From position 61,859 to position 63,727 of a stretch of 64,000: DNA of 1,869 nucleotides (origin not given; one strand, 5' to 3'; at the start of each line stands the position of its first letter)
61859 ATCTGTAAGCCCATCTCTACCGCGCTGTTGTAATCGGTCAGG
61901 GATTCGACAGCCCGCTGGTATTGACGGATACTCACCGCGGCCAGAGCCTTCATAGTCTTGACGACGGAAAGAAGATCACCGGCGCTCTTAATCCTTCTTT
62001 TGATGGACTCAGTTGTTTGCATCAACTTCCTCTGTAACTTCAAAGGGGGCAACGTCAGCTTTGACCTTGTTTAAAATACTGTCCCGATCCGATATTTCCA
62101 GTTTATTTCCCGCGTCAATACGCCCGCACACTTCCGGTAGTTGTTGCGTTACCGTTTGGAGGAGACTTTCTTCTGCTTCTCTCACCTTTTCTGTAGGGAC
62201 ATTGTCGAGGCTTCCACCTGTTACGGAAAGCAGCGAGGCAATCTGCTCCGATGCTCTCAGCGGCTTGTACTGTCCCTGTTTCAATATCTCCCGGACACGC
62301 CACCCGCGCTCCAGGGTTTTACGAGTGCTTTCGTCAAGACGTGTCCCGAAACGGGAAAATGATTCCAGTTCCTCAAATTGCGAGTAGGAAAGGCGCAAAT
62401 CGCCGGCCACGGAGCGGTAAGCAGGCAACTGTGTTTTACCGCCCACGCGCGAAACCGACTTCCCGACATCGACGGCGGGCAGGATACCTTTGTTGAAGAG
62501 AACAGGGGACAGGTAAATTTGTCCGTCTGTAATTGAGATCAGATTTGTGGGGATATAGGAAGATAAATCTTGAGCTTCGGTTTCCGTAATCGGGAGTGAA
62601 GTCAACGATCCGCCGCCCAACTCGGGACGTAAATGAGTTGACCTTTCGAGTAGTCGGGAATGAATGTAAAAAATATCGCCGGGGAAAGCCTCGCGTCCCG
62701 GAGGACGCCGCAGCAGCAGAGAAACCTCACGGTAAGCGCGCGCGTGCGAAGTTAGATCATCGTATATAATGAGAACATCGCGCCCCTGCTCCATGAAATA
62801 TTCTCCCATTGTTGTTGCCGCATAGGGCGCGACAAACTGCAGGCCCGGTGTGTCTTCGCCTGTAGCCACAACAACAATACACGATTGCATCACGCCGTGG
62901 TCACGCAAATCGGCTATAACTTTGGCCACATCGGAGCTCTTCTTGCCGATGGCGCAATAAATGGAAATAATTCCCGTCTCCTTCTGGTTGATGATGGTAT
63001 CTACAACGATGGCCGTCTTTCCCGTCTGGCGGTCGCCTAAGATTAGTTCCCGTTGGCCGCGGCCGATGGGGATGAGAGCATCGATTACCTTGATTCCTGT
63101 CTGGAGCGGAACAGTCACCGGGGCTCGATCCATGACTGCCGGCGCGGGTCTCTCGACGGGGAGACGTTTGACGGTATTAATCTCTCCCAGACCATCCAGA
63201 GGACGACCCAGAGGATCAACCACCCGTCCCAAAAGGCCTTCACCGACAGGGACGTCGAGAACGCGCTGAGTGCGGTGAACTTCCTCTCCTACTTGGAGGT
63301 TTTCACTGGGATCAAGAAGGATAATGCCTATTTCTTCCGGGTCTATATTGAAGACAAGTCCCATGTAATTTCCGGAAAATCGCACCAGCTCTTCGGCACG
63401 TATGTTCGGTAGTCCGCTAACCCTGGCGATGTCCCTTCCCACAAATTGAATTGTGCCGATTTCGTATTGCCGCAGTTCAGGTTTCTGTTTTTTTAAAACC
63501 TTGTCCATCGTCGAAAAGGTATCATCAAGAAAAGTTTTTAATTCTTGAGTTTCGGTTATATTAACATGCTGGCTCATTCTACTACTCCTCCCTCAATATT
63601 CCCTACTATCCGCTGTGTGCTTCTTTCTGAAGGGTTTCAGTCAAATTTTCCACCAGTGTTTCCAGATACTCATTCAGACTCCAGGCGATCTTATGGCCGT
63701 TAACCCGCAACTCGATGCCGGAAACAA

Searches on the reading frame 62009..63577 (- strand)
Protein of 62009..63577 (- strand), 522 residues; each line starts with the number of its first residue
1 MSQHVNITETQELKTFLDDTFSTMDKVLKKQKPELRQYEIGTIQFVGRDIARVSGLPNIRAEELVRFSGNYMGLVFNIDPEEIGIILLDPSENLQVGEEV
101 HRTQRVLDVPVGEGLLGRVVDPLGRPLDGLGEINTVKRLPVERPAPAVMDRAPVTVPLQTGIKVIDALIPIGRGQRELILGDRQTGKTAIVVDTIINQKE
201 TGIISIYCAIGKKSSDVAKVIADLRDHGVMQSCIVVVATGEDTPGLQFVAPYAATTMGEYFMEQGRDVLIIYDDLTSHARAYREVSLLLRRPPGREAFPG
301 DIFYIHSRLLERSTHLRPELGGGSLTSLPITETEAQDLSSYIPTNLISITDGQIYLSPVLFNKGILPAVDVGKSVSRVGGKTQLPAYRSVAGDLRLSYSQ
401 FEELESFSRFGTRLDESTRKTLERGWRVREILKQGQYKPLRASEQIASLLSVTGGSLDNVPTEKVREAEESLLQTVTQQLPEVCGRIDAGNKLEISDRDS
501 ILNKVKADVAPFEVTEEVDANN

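Call 92: search_protein_families(library=pfam, proteins=[window:62009-63577:-], max_evalue=0.00001)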
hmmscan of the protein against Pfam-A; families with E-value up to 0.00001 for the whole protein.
window:62009-63577:- (522 aa): 3 families
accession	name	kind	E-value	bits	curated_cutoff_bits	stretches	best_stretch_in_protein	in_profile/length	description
PF00006.31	ATP-synt_ab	-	1.7e-80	270.1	29.5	1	161-376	1-213/213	ATP synthase alpha/beta family, nucleotide-binding domain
PF00306.32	ATP-synt_ab_C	-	2.5e-37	128.5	27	1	383-505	1-123/126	ATP synthase alpha/beta chain, C terminal domain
PF02874.29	ATP-synt_ab_N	-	1.6e-07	32.1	20.9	1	39-103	4-68/69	ATP synthase alpha/beta family, beta-barrel domain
